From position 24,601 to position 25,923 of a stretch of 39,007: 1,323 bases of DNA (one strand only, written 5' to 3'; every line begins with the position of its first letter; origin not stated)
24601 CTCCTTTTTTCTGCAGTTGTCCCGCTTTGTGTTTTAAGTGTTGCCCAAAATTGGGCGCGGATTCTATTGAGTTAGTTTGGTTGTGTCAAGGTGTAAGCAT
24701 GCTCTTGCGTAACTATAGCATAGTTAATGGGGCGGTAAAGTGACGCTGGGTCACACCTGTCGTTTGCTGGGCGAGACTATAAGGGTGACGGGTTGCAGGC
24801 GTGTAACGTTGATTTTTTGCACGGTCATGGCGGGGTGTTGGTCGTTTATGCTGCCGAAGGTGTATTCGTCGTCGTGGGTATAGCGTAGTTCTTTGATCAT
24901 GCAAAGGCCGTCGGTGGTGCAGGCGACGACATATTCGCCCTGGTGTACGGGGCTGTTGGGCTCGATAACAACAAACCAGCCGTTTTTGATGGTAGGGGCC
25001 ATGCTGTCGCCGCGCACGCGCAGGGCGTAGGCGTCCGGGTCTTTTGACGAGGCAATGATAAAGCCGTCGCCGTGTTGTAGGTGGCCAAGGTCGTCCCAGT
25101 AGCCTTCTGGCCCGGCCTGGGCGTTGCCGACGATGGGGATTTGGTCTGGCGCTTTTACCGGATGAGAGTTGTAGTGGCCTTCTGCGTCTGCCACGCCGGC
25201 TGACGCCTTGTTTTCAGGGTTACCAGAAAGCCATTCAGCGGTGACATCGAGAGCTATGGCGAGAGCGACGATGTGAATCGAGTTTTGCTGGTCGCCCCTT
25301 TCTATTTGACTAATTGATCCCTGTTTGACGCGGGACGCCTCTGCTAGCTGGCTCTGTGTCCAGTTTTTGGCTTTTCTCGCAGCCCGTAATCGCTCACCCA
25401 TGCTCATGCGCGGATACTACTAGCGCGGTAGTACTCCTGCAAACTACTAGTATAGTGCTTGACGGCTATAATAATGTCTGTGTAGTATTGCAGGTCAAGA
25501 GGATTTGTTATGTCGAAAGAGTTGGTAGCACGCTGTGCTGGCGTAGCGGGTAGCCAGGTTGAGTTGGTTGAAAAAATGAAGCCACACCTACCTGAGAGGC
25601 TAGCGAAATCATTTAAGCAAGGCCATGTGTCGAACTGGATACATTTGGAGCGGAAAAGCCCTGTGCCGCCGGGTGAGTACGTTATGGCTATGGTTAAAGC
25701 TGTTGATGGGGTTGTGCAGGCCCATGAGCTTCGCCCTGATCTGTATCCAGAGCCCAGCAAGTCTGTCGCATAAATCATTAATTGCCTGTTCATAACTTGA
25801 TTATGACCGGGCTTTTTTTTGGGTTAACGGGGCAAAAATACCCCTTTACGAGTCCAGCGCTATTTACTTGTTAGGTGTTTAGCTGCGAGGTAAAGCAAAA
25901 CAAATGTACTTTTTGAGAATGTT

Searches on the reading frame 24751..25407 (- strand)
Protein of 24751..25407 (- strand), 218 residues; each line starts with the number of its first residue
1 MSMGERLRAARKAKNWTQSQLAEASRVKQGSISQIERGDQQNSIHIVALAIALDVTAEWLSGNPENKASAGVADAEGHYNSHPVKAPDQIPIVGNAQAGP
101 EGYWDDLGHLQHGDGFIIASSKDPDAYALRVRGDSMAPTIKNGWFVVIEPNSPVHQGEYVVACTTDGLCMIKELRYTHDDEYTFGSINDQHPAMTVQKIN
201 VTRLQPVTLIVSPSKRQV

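Call 3: search_protein_families(library=pfam, proteins=[window:24751-25407:-], max_evalue=1)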
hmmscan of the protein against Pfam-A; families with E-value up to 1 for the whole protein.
window:24751-25407:- (218 aa): 8 families
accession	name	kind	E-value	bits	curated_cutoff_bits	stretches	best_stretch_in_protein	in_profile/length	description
PF00717.28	Peptidase_S24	-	4.9e-18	65.4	23.3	1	91-198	1-105/116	Peptidase S24-like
PF01381.28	HTH_3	-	2.5e-12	47.1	23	1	7-60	1-55/55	Helix-turn-helix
PF13560.12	HTH_31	-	1.1e-08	35.7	27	1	3-44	2-44/64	Helix-turn-helix domain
PF12844.13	HTH_19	-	4.9e-06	26.8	30.2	1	4-38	1-35/64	Helix-turn-helix domain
PF13413.12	HTH_25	-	4e-05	23.8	24.6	1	6-41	1-36/62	Helix-turn-helix domain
PF13744.12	HTH_37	-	0.0011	19.1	27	1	6-41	22-57/80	Helix-turn-helix domain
PF10502.14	Peptidase_S26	-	0.017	15.5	22.9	1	129-172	26-75/168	Signal peptidase, peptidase S26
PF04545.22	Sigma70_r4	-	0.13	12.2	24.1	1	11-37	16-42/50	Sigma-70, region 4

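Call 4: search_protein_families(library=phrogs, proteins=[window:24751-25407:-], max_evalue=1)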
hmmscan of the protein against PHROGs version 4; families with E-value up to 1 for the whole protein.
window:24751-25407:- (218 aa): 39 families (the best 25 are shown)
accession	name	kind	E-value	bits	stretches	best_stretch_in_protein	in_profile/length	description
phrog_4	-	transcription regulation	2e-38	133.5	1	1-196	135-320/400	transcriptional repressor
phrog_8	-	transcription regulation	9.3e-13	49.3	1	1-69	75-144/346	transcriptional regulator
phrog_3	-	transcription regulation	4e-12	47.6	1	1-66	87-151/430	transcriptional repressor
phrog_5823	-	transcription regulation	4.5e-12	46.8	1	1-71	5-77/404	transcriptional regulator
phrog_2328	-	transcription regulation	1.9e-11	44.8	1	3-63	16-77/128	transcriptional repressor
phrog_6201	-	transcription regulation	9.6e-10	39.4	1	126-204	28-105/121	CI-like repressor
phrog_8558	-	unknown function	1.3e-08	36.1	1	125-197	19-95/114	-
phrog_1373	-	transcription regulation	7.1e-08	33.6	1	3-92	64-150/166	transcriptional regulator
phrog_2967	-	transcription regulation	2.3e-07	31.6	1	3-63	11-72/225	transcriptional regulator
phrog_2439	-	transcription regulation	6.5e-07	29.5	1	4-63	9-69/367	transcriptional regulator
phrog_811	-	DNA, RNA and nucleotide metabolism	7.1e-06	26.6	1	124-197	46-117/140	UmuD-like protein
phrog_2339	-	DNA, RNA and nucleotide metabolism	1.9e-05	25.6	1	5-62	28-87/98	HTH DNA binding protein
phrog_4779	-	transcription regulation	0.00013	23.4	1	3-50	3-53/98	transcriptional regulator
phrog_6831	-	transcription regulation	0.00015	22.7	1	14-44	17-48/68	transcriptional regulator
phrog_7241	-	transcription regulation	0.00016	22.7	1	6-58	65-118/122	transcriptional regulator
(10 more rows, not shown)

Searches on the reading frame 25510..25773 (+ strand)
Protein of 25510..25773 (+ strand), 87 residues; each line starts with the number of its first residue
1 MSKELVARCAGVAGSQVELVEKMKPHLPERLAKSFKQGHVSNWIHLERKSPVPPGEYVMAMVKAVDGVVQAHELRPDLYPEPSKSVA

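Call 3: search_protein_families(library=pfam, proteins=[window:25510-25773:+], max_evalue=1)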
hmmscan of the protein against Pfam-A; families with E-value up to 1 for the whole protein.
window:25510-25773:+ (87 aa): 2 families
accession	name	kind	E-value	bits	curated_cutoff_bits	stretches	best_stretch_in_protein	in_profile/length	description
PF15943.11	YdaS_toxin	-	3.2e-08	33.7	30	1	35-81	20-63/65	Bacterial toxin YdaS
PF03780.18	Asp23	-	0.2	12.5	28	1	2-49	8-55/108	Asp23 family, cell envelope-related function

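Call 4: search_protein_families(library=phrogs, proteins=[window:25510-25773:+], max_evalue=1)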
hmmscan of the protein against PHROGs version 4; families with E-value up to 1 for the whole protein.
window:25510-25773:+ (87 aa): 2 families
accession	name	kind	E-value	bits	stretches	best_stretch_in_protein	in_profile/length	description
phrog_35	-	transcription regulation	4.6e-10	40.8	1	34-83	98-142/181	transcriptional repressor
phrog_7252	-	unknown function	0.1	13.4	1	41-72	3-34/71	-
